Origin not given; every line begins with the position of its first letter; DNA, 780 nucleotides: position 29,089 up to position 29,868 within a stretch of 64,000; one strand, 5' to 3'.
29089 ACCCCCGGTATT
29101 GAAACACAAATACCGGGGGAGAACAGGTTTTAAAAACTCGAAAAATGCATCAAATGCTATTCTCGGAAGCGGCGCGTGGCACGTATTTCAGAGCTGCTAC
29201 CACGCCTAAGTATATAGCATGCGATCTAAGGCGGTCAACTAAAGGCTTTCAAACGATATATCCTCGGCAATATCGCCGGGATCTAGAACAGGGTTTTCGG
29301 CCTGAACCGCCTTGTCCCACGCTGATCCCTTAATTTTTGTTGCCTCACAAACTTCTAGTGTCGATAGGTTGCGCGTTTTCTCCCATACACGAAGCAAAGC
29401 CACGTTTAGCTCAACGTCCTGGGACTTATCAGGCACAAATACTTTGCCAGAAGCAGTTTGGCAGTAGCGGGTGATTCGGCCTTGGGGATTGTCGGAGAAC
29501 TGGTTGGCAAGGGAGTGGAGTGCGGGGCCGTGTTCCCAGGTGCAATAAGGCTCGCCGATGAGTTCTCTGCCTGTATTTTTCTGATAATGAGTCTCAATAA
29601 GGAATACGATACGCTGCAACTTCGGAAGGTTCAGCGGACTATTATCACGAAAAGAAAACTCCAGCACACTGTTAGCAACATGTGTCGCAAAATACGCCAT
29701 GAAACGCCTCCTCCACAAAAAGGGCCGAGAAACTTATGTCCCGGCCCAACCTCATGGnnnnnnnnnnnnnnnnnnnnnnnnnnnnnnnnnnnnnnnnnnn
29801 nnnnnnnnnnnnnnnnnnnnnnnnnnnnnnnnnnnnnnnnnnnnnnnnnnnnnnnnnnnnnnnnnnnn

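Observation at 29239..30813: Panacea-domain protein paired with a large low-complexity membrane/coiled-coil protein: candidate atypical toxin-antitoxin (PanT/PanA-like) pair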

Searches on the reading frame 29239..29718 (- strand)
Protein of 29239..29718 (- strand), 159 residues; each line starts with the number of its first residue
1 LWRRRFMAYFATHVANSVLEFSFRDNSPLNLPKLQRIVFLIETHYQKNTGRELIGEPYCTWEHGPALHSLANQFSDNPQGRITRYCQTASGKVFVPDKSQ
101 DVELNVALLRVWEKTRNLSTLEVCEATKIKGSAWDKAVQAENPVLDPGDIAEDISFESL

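Call 3: search_protein_families(library=pfam, proteins=[window:29239-29718:-], max_evalue=0.1)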
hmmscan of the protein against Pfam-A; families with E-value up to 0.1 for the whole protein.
window:29239-29718:- (159 aa): 2 families
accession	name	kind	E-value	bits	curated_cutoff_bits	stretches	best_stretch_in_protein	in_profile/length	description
PF13274.11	SocA_Panacea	-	4.2e-09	37.8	25.7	1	34-134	1-112/113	Antitoxin SocA-like, Panacea domain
PF15171.11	Spexin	-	0.046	14.4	27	1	84-153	17-85/90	Neuropeptide secretory protein family, NPQ, spexin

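Call 4: search_protein_families(library=ncbifam, proteins=[window:29239-29718:-], max_evalue=0.1)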
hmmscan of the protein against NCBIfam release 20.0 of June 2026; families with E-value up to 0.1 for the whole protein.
window:29239-29718:- (159 aa): 1 family
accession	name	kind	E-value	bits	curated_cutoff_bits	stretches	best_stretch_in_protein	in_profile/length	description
NF047745.1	SocA_antitoxin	equivalog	6.1e-10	39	190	1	13-140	5-135/176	type VI toxin-antitoxin system SocA family antitoxin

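Call 8: find_encoding_contigs(protein=window:29239-29700:-, flank=6000, max_places=8)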
Protein window:29239-29700:- (153 aa): 10 contigs read that carry it; 7 places shown.
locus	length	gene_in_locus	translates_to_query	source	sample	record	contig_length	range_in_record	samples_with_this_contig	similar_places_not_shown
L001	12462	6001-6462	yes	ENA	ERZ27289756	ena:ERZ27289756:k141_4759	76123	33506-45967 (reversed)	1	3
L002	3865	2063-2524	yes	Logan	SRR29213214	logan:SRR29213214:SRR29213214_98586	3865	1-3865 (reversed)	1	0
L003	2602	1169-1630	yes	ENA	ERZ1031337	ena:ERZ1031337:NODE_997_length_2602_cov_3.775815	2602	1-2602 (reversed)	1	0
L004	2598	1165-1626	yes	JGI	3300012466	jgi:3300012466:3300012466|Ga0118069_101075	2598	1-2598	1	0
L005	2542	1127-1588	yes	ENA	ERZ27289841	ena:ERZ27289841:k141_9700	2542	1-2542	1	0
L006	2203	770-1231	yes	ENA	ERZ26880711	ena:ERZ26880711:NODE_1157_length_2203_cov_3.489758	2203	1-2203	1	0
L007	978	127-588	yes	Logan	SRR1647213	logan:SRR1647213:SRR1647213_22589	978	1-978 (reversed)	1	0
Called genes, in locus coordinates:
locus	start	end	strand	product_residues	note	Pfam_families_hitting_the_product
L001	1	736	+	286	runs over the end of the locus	-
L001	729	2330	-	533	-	PF03816:LytR_cpsA_psr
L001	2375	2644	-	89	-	-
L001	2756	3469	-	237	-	PF00877:NLPC_P60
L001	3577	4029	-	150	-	-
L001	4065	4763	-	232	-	PF02661:Fic (weak)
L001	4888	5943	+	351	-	-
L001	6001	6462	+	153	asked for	PF13274:SocA_Panacea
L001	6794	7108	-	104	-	-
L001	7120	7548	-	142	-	-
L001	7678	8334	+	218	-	-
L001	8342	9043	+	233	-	-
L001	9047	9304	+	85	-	-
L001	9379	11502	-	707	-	-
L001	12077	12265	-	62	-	-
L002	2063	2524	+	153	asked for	PF13274:SocA_Panacea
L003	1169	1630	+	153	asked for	PF13274:SocA_Panacea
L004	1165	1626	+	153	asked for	PF13274:SocA_Panacea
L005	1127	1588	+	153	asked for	PF13274:SocA_Panacea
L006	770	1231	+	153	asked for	PF13274:SocA_Panacea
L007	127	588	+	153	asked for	PF13274:SocA_Panacea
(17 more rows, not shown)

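Call 14: find_homologous_proteins(query=window:29239-29700:-)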
Query window:29239-29700:- (153 aa): 5 proteins with E <= 0.001 among 17 candidates.
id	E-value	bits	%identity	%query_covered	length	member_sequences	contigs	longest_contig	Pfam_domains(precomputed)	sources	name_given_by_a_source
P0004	2.7e-90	318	93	100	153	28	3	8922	PF13274.12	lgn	-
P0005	3.9e-87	308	90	100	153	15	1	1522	PF13274.12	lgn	-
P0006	1.1e-86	306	89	100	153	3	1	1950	PF13274.12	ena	-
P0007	2.5e-86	305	90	100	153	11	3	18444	PF13274.12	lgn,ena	-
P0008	6.1e-14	70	90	27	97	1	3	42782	-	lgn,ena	-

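Call 23: search_protein_representatives(protein=window:29239-29700:-)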
Query: 153 residues. Proteins with E-value up to 0.001 (for the whole library): 515; up to 1e-10: 112; up to 1e-30: 1. The best 150 are listed.
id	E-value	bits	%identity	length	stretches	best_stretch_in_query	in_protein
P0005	1.3e-87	307.7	90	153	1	1-153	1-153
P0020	2.8e-28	115.1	41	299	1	1-150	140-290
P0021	1.2e-26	109.8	40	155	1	5-151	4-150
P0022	1.5e-26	109.5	39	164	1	1-150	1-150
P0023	1.1e-24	103.4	40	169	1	1-150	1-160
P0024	5.8e-24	101.1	36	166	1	4-151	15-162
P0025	1.0e-22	97.0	36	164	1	3-152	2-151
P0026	2.4e-22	95.8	32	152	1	8-150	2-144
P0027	7.3e-22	94.3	32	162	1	1-150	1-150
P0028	6.2e-21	91.3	33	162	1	1-150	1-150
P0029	3.1e-20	89.0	34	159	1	1-151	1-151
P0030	9.2e-20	87.5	38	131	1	27-150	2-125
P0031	3.5e-19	85.6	31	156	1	5-149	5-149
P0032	1.1e-18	84.0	37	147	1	8-144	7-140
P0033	1.5e-18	83.5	33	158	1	1-150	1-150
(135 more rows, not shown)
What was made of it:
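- On Panacea / DUF4065 domain (Pfam PF13274): 515 hits at E<=1e-3 and 112 at E<=1e-10, mostly aligned over residues 1-150 (call 23).
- Checked: phmmer against 1.84 billion representatives gives 515 hits at E<=1e-3, and the best matches run full length (call 23).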

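Call 28: find_related_loci(query=A2, collection=genome_contigs, flank=5000)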
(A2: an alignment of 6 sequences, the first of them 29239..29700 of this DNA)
Query A2 (153 aa) in genome_contigs; peptide patterns used: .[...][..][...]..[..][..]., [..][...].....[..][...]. (x = any residue, [..] = any of these).
26 stretches matched a pattern; 4 encode a relative of the query (tblastn E <= 1e-3); 4 distinct loci.
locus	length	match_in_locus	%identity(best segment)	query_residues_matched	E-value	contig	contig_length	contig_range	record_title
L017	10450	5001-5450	43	1-150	6e-42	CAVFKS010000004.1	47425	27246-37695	Clostridia bacterium isolate H07607-L1_cleanbin_000009 genome assembly, contig: Spades_H07607-L1_contig_149, whole genom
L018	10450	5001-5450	40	1-150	2e-39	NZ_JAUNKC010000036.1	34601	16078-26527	MAG: Corynebacterium sp. isolate S30M_Sa_12 NODE_745_length_34601_cov_32.763648, whole genome shotgun sequence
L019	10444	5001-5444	40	3-150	2e-37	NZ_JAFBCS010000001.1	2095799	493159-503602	Arcanobacterium pluranimalium strain DSM 13483 Ga0451112_01, whole genome shotgun sequence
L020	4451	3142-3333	27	9-70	3e-5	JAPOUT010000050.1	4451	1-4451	MAG: Hyphomicrobiales bacterium isolate CLI1_bin_3 NODE_828_length_4451_cov_167.779, whole genome shotgun sequence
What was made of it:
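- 29239..29700 (-): PanA: a 153-aa standalone Panacea/DUF4065 protein, with a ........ ribosome-binding site at 29714-29707. 515 homologues, the nearest outside the lineage at 40-43% identity (calls 23, 28).
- Tried and rejected: The window's locus was not found in the GTDB representative genomes (call 28).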

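Call 34: find_encoding_contigs(protein=P0007, flank=6000, max_places=4)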
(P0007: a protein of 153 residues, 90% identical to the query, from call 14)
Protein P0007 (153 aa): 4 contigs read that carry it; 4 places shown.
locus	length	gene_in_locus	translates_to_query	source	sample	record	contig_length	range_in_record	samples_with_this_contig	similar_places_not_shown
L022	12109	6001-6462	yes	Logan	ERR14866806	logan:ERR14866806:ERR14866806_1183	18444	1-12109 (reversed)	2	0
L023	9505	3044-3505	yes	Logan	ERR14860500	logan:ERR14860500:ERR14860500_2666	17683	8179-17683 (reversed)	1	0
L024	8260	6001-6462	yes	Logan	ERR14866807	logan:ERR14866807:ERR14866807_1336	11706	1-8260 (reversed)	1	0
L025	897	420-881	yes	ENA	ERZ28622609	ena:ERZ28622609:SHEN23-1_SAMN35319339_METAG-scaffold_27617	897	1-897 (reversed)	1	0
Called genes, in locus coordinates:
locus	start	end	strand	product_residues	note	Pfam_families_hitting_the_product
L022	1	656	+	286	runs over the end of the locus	-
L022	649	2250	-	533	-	PF03816:LytR_cpsA_psr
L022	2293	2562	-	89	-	-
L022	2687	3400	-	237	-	PF00877:NLPC_P60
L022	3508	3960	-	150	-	-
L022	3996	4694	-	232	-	PF02661:Fic (faint)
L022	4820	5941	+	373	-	-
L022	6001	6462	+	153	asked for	PF13274:SocA_Panacea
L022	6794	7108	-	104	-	-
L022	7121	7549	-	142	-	-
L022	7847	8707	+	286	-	PF01145:Band_7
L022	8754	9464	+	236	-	-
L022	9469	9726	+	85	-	-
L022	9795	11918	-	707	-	-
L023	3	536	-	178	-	?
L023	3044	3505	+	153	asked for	PF13274:SocA_Panacea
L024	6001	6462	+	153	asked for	PF13274:SocA_Panacea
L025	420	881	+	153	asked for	PF13274:SocA_Panacea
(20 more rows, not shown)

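Call 45: find_related_loci(query=A2, collection=metagenome_contigs, flank=4000)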
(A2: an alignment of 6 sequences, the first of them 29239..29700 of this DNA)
Query A2 (153 aa) in metagenome_contigs; peptide patterns used: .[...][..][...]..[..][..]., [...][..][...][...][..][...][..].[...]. (x = any residue, [..] = any of these).
243 stretches matched a pattern; 21 encode a relative of the query (tblastn E <= 1e-3); 21 distinct loci.
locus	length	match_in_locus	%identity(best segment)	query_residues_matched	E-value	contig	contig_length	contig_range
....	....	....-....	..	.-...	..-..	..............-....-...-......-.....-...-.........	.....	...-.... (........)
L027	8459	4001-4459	93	1-153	1e-98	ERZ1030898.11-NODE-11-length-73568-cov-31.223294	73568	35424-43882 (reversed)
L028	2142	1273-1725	95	3-153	1e-102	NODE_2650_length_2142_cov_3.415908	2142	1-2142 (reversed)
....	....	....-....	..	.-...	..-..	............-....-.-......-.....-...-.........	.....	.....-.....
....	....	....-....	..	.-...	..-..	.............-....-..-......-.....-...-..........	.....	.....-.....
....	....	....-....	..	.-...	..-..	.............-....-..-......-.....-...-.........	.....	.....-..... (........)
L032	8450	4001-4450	43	1-150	1e-40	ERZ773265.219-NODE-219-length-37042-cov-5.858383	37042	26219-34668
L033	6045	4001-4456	41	1-152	2e-38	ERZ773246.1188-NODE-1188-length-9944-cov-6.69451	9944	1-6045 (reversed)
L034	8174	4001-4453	38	1-151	1e-34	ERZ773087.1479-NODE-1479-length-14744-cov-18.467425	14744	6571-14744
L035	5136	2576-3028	38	1-151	1e-34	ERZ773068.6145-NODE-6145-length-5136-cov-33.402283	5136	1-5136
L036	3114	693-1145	38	1-151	1e-34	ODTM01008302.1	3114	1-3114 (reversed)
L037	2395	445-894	34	1-150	2e-29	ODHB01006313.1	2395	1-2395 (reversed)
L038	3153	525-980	37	1-150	2e-29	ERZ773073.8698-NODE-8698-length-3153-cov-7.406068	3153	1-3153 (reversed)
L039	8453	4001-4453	38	1-151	1e-34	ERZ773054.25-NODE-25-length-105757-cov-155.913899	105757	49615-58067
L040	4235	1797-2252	35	1-150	2e-27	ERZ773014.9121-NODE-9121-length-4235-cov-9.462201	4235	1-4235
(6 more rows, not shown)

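Call 52: search_protein_families(library=padloc, proteins=[window:29239-29700:-], max_evalue=0.01)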
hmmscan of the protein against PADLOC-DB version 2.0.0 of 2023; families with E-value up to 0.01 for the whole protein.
window:29239-29700:- (153 aa): 0 families

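Call 53: search_protein_families(library=phrogs, proteins=[window:29239-29700:-], max_evalue=0.01)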
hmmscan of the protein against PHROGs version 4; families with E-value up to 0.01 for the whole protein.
window:29239-29700:- (153 aa): 2 families
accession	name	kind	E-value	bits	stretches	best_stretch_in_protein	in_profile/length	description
phrog_1281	-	unknown function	1.6e-14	55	1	2-144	7-146/195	-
phrog_10390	-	unknown function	7.1e-07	30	1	22-136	164-279/299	-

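Call 58: search_dna_similar(query=window:29239-29700:-, collection=phages, mode=protein, max_evalue=0.00001, max_rows=15)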
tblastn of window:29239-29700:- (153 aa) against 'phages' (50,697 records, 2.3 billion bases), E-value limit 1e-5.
Records with a match: 10; places in all: 10; records where one place covers at least 80% of the query: 10.
Best place of each record, by identity: <60% 10.
By first word of the organism name: Rhodobacter 2; Rhodovulum 2; Aggregatibacter 2; Streptococcus 2; Blautia 1; Flavonifractor 1.
By host as written in the record: Rhodobacter sp. E32 2; Rhodovulum sp. P122A 2; Aggregatibacter actinomycetemcomitans D11S-1 2; Blautia coccoides 1; Flavonifractor plautii 1; Streptococcus pyogenes ERR448936 1; Streptococcus dysgalactiae ERR109370 1.
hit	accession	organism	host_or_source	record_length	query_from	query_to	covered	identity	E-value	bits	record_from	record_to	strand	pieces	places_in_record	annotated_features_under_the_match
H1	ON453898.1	Blautia phage Montmirail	Blautia coccoides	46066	5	152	97%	28.4%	1e-16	81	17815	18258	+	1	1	hypothetical protein (x2)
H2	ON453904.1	Flavonifractor phage Chenonceau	Flavonifractor plautii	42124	6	150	95%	25.5%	1e-14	75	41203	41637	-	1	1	hypothetical protein (x2)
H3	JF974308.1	Rhodobacter phage RC1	Rhodobacter sp. E32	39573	3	133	86%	25.9%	7e-6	50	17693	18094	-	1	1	hypothetical protein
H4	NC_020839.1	Rhodobacter phage RC1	Rhodobacter sp. E32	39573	3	133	86%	25.9%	7e-6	50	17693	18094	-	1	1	hypothetical protein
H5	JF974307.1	Rhodovulum phage RS1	Rhodovulum sp. P122A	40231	3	133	86%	25.9%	7e-6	50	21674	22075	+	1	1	hypothetical protein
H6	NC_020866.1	Rhodovulum phage RS1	Rhodovulum sp. P122A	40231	3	133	86%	25.9%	7e-6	50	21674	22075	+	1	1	hypothetical protein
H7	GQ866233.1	Aggregatibacter phage S1249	Aggregatibacter actinomycetemcomitans ...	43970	1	128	84%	26.0%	6e-6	50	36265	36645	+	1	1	phage-associated protein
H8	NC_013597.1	Aggregatibacter phage S1249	Aggregatibacter actinomycetemcomitans ...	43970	1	128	84%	26.0%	6e-6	50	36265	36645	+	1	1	DUF4065 domain-containing protein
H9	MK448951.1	Streptococcus phage Javan470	Streptococcus pyogenes ERR448936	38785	5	151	96%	22.4%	6e-9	59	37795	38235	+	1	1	GepA protein | hypothetical protein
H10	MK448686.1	Streptococcus phage Javan157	Streptococcus dysgalactiae ERR109370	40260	5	151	96%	22.4%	6e-9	59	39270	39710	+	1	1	GepA protein | hypothetical protein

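Call 59: search_dna_similar(query=window:29239-29700:-, collection=plasmids, mode=protein, max_evalue=0.00001, max_rows=15)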
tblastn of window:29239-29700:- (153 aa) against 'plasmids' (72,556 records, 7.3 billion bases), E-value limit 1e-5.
Records with a match: 2; places in all: 2; records where one place covers at least 80% of the query: 2.
Best place of each record, by identity: <60% 2.
By first word of the organism name: Arthrobacter 2.
By predicted mobility (MOB-suite, as given by PLSDB): non-mobilizable 2.
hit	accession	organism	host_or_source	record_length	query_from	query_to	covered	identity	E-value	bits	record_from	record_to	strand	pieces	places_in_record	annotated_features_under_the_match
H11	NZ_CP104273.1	Arthrobacter sp. zg-Y1110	Marmot,single cell,intestinal contents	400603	1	153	100%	28.8%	1e-14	77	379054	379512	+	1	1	type II toxin-antitoxin system antitoxin SocA domain-containing ...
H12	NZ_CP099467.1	Arthrobacter caoxuetaonis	single cell,faeces,Qinghai,China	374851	1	150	98%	29.3%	2e-12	70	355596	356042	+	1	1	type II toxin-antitoxin system antitoxin SocA domain-containing ...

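Call 68: get_annotated_region(hit=H9, flank=1800)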
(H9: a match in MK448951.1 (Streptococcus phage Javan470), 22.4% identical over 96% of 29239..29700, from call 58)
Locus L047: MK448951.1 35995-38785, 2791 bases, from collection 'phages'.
description: Streptococcus phage Javan470, complete genome.
organism: Streptococcus phage Javan470 (NCBI taxid 2548189)
taxonomy: Viruses; Duplodnaviria; Heunggongvirae; Uroviricota; Caudoviricetes
host: Streptococcus pyogenes ERR448936; source: -; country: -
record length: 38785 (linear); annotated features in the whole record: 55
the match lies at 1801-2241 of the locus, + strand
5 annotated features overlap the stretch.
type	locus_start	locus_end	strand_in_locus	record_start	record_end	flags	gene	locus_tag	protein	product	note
CDS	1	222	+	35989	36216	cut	-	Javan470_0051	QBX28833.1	holin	-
CDS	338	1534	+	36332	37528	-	-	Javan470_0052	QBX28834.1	lysin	-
CDS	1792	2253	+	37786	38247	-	-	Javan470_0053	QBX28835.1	GepA protein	-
CDS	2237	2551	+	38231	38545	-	-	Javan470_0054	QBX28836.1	hypothetical protein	-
CDS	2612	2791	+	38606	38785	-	-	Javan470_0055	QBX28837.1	paratox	-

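Call 70: search_solved_structures(query=window:29239-29700:-, max_evalue=1, show_alignments=1)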
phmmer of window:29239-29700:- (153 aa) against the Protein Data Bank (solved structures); distinct sequences matched with E-value up to 1: 0.

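Call 71: search_solved_structures(query=A1, max_evalue=1)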
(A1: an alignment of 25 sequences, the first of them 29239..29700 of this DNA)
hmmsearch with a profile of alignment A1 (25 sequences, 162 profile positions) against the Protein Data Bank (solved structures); distinct sequences matched with E-value up to 1: 31.
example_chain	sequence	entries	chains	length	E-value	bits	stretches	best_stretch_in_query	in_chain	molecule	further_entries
6ot5_A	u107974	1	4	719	0.1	15.3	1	33-109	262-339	Transient receptor potential cation channel subfamily V member 3,Transient receptor potent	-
6ot2_A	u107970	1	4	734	0.11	15.2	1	33-109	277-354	Transient receptor potential cation channel subfamily V member 3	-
6uw4_A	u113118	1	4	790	0.12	15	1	33-109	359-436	Transient receptor potential cation channel subfamily V member 3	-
8gka_A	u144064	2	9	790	0.12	15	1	33-109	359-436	Transient receptor potential cation channel subfamily V member 3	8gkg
6uw6_A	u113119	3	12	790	0.12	15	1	33-109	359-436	Transient receptor potential cation channel subfamily V member 3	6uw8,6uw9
9jdm_A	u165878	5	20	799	0.12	15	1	33-109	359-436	Transient receptor potential cation channel subfamily V member 3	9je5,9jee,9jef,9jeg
9bku_A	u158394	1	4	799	0.12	15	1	33-109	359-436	Transient receptor potential cation channel subfamily V member 3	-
9wv5_A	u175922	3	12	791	0.12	15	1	33-109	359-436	Isoform 2 of Transient receptor potential cation channel subfamily V member 3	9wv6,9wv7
9ued_A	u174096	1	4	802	0.12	15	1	33-109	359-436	Transient receptor potential cation channel subfamily V member 3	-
9dij_A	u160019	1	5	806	0.13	15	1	33-109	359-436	Transient receptor potential cation channel subfamily V member 3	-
8v6k_A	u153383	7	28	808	0.13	15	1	33-109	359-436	Transient receptor potential cation channel subfamily V member 3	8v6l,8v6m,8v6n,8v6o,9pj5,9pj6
6mho_B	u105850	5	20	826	0.13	14.9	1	33-109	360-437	Transient receptor potential cation channel subfamily V member 3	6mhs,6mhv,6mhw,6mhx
7xj1_B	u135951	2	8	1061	0.18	14.5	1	33-109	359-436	Fusion protein of Transient receptor potential cation channel subfamily V member 3 and 3C-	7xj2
7xj0_B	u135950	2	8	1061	0.18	14.5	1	33-109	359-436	Fusion protein of Transient receptor potential cation channel subfamily V member 3 and 3C- | fusion of transient receptor potential cation channel subfamily V m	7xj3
13lq_A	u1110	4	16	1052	0.18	14.5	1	33-109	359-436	Isoform 2 of Transient receptor potential cation channel subfamily V member 3,Green fluore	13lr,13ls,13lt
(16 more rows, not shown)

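Call 81: predict_structure(alignment_id=A1)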
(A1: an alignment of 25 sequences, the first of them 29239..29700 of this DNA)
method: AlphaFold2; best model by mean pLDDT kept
length: 153 residues; sequences in the alignment: 25
mean_pLDDT: 95.6   pTM: 0.91
mean pLDDT of the five models: 95.6, 95.0, 94.9, 94.9, 94.7
residues with pLDDT >= 90: 138; 70-90: 15; 50-70: 0; < 50: 0
segments of 3 or more residues with pLDDT < 50: none
pLDDT, mean of each block of 10 residues (from residue 1): 94 98 97 98 96 95 95 90 94 93 98 96 97 98 96 90
secondary structure, 60 per line:
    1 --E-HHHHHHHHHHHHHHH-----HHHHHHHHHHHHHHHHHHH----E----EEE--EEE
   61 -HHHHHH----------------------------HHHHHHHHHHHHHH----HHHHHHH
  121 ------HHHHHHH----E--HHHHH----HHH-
elements in order: H5-19 H25-43 E53-55 E58-60 H62-67 H96-109 H114-120 H127-133 H141-145
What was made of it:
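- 29239..29700 (-): AF2 pLDDT 95.6 (call 81).
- On Panacea / DUF4065 domain (Pfam PF13274): The AF2 model has pLDDT 95.6 and pTM 0.91, with helices 5-19, 25-43, 62-67, 96-109, 114-120 and 127-133 and strands around 53-60 (call 81).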
